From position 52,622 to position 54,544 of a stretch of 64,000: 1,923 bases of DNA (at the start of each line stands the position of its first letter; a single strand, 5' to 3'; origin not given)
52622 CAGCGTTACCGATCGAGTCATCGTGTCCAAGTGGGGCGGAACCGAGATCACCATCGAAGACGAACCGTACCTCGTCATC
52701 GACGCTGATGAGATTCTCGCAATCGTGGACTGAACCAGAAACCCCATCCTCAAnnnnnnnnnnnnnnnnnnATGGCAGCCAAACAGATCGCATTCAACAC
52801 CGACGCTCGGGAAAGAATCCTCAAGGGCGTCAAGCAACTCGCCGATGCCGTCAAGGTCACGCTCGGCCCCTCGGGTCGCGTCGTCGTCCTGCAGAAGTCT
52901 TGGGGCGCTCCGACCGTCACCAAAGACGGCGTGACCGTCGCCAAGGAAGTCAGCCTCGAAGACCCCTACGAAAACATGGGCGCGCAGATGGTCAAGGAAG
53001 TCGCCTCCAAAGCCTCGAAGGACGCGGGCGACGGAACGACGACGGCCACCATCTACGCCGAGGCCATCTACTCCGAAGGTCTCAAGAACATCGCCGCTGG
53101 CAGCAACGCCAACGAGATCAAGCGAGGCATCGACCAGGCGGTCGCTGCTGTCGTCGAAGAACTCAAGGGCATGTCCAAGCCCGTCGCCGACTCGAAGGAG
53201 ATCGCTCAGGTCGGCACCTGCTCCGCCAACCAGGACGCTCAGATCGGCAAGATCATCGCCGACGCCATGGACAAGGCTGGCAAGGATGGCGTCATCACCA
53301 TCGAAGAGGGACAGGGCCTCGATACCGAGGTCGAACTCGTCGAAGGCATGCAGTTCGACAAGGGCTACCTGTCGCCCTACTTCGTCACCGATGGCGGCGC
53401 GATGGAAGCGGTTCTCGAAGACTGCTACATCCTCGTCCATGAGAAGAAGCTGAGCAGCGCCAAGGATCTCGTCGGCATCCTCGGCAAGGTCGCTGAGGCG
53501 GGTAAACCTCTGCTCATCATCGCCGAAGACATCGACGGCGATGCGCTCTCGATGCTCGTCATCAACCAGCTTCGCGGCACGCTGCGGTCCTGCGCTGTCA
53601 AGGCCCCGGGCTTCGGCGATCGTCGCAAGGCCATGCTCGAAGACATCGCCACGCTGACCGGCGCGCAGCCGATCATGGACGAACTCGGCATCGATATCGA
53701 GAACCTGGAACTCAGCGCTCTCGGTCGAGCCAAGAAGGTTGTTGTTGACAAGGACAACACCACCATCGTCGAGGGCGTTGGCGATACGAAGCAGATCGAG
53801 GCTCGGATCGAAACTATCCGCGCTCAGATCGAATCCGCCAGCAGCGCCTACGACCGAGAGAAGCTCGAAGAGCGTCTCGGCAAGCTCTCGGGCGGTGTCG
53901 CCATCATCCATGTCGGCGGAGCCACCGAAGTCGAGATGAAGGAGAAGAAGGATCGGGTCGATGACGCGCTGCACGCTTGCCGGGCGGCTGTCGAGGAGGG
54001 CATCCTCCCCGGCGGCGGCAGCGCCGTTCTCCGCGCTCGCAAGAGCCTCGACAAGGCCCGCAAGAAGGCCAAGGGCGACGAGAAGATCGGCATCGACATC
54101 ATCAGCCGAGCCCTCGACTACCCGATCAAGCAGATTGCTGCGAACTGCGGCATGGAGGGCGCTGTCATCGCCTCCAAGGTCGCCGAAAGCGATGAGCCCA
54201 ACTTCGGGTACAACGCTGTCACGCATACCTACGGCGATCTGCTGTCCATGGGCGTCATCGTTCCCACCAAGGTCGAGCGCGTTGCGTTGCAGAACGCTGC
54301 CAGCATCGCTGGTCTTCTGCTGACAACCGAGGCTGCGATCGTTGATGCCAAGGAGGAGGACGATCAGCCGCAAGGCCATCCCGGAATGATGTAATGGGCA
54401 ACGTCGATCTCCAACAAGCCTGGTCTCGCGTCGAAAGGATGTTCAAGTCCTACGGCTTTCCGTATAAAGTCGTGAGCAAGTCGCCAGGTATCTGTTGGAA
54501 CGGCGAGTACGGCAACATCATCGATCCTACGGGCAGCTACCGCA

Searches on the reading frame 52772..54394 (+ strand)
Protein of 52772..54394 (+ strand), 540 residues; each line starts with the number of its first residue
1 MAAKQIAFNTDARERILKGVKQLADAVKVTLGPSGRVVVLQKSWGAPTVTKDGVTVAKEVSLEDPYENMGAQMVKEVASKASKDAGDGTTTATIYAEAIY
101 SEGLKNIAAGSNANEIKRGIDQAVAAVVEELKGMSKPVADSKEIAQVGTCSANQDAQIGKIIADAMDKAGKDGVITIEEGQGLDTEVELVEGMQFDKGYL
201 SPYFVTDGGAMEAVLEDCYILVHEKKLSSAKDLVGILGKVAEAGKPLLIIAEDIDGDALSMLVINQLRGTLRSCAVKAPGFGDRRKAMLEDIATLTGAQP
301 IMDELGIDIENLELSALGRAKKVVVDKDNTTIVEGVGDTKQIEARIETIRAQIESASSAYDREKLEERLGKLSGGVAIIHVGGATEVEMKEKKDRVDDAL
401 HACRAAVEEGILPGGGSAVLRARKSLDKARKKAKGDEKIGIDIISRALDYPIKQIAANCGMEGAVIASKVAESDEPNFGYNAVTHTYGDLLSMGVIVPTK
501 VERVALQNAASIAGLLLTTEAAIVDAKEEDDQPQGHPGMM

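Call 12: search_protein_families(library=phrogs, proteins=[window:52772-54394:+], max_evalue=0.001)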
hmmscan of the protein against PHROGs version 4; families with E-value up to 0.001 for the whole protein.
window:52772-54394:+ (540 aa): 1 family
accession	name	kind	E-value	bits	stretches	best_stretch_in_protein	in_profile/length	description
phrog_5725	-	other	1e-172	576.5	1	2-529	3-537/540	chaperonin groEL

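Call 13: search_protein_families(library=pfam, proteins=[window:52772-54394:+], max_evalue=0.001)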
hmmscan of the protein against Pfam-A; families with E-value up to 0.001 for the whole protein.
window:52772-54394:+ (540 aa): 1 family
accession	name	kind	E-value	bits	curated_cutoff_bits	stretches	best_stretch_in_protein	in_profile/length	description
PF00118.29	Cpn60_TCP1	-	9.4e-79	265.8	34.3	1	23-525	1-488/490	TCP-1/cpn60 chaperonin family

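Call 64: search_dna_similar(query=window:52772-54394:+, collection=phages, mode=protein, max_rows=8)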
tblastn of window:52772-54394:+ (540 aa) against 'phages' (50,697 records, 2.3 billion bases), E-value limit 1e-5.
Records with a match: 280; places in all: 280; records where one place covers at least 80% of the query: 218.
Best place of each record, by identity: 60-80% 3; <60% 277.
By first word of the organism name: Vibrio 88; Flavobacterium 73; Staphylococcus 11; Pseudomonas 11; Aeromonas 11; Cellulophaga 9; Listeria 8; Bacillus 8; uncultured 7; Bacteriophage 7; and 21 more.
By host as written in the record: - 82; Flavobacterium sp. BAL314 68; Staphylococcus aureus 8; Aeromonas hydrophila 8; Listeria monocytogenes 7; Flavobacterium sp. LMO8 4; Cellulophaga sp. HaHa_2_95 4; Pseudomonas aeruginosa 4; and 65 more.
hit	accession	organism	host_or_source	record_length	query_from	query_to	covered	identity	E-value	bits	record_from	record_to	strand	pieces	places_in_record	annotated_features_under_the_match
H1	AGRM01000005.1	Salmonella enterica subsp. houtenae str. ATCC BAA-1581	Homo sapiens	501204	1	530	98%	59.0%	0e+0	602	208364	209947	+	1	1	chaperonin GroL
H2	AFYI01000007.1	Salmonella enterica subsp. enterica serovar Infantis str. ...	Homo sapiens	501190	1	530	98%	58.8%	0e+0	601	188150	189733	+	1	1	chaperonin GroL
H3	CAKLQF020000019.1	Acinetobacter phage MD-2021a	not known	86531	1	533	99%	56.7%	0e+0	573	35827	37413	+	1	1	groL: chaperonin Cpn60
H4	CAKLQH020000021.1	Acinetobacter phage MD-2021a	not known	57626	1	533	99%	56.7%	0e+0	573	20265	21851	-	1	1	groL: chaperonin Cpn60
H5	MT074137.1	Bacteroides phage DAC16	Bacteroides thetaiotaomicron VPI-5485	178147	3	528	97%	56.3%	3e-174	551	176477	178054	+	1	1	hypothetical protein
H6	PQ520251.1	Enterococcus phage IME_EF3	-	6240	1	540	100%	54.7%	3e-173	543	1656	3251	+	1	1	record has no annotation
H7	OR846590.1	Enterococcus phage Efs 1-1-1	Enterococcus faecalis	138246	1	540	100%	54.7%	3e-171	543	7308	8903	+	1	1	record has no annotation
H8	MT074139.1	Bacteroides phage DAC19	Bacteroides thetaiotaomicron VPI-5487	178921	3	528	97%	56.1%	1e-174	552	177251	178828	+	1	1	hypothetical protein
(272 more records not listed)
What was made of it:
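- Tried and rejected: GroEL matched only distant phages (call 64).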
